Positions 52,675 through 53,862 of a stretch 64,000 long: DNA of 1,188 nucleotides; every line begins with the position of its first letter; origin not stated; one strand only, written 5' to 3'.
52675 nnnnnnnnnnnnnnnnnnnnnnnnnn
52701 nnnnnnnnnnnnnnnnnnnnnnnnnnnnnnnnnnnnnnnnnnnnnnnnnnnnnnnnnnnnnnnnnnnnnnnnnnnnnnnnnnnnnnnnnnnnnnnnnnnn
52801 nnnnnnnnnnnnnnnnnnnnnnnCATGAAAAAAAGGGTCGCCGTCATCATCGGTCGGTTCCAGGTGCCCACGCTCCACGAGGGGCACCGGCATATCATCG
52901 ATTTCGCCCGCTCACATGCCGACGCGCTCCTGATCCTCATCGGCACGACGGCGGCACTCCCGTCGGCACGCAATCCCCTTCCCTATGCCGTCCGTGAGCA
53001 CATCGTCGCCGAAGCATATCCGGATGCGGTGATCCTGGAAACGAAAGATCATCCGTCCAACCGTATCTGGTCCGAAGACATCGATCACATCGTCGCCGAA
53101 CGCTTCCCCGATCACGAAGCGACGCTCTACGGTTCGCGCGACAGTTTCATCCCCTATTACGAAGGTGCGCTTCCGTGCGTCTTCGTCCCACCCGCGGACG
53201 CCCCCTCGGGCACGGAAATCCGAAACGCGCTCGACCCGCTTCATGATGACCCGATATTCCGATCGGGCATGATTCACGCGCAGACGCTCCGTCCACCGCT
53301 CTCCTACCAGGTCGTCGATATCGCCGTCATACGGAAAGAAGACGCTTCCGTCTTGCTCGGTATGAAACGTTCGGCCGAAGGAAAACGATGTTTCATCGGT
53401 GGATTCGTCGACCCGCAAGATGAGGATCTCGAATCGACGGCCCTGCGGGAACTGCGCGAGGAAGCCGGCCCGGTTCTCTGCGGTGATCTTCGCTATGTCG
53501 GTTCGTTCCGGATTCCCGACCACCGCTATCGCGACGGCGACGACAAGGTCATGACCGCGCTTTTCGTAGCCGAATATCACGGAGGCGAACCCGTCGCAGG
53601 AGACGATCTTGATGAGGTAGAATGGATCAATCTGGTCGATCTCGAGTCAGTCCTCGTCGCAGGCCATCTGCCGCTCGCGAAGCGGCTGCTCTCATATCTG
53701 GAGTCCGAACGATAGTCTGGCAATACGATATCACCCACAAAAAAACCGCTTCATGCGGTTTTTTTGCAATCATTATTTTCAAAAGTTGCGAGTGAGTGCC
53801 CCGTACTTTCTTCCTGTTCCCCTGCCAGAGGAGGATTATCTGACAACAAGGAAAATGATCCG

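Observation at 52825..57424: NrtR regulon with duplicated nadM-Nudix genes and palindromic operator candidates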

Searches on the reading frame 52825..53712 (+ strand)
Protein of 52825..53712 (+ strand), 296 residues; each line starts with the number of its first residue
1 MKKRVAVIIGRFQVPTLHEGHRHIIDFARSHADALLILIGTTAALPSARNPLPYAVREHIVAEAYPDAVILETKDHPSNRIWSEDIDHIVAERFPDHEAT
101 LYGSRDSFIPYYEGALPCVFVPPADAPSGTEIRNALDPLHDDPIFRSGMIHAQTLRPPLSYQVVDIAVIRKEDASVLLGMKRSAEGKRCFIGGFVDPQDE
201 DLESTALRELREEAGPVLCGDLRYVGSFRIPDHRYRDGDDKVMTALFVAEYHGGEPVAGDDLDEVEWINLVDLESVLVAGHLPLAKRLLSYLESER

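Call 5: search_protein_families(library=pfam, proteins=[window:52825-53712:+])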
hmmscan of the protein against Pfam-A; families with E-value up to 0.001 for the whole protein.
window:52825-53712:+ (296 aa): 3 families
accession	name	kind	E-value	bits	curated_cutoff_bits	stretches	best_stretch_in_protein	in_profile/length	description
PF00293.34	NUDIX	-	3.5e-15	56.6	21.1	1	164-276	6-122/134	NUDIX domain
PF01467.32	CTP_transf_like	-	0.00067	20.3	21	0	8-79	2-73/133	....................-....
PF22327.2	Nudt16-like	-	0.00099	19.5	27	0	174-216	23-63/161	U8 snoRNA-decapping enzyme-like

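Call 70: search_protein_families(library=ncbifam, proteins=[window:52825-53712:+], max_evalue=0.001)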
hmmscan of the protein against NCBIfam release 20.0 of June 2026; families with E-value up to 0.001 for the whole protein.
window:52825-53712:+ (296 aa): 12 families
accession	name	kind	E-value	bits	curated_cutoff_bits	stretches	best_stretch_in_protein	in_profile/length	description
NF003788.0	PRK05379.1-5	equivalog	8.2e-16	58.2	354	2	164-272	216-328/351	bifunctional nicotinamide-nucleotide adenylyltransferase/Nudix hydroxylase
NF003786.0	PRK05379.1-2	equivalog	1.8e-15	57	397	2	5-67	16-76/354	bifunctional nicotinamide-nucleotide adenylyltransferase/Nudix hydroxylase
NF003791.0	PRK05379.2-3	equivalog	3.6e-15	56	409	2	1-117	3-124/340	bifunctional nicotinamide-nucleotide adenylyltransferase/Nudix hydroxylase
NF003787.0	PRK05379.1-4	equivalog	1.7e-14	53.6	449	2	158-287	205-341/346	bifunctional nicotinamide-nucleotide adenylyltransferase/Nudix hydroxylase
NF003785.0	PRK05379.1-1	equivalog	3e-07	30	418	1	5-63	4-60/347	bifunctional nicotinamide-nucleotide adenylyltransferase/Nudix hydroxylase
NF002243.0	PRK01153.1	subfamily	1.4e-06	28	127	1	6-70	3-65/175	nicotinamide-nucleotide adenylyltransferase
NF001299.0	PRK00241.1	equivalog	1.6e-06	27.8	158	1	166-289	139-252/263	NAD(+) diphosphatase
NF003789.0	PRK05379.2-1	equivalog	4e-06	26.1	355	1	5-94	9-103/312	bifunctional nicotinamide mononucleotide adenylyltransferase/ADP-ribose pyrophosphatase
TIGR00125.1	cyt_tran_rel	domain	5.9e-06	26.4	27.7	1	5-59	1-51/65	adenylyltransferase/cytidyltransferase family protein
TIGR01526.1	nadR_NMN_Atrans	equivalog_domain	8.9e-06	25.2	341.15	1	3-117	1-121/325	nicotinamide-nucleotide adenylyltransferase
TIGR01527.1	arch_NMN_Atrans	equivalog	1.5e-05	24.7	181.2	1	6-76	2-77/167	nicotinamide-nucleotide adenylyltransferase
NF007980.0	PRK10707.1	equivalog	0.00018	21.2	134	1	164-214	34-88/192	CoA pyrophosphatase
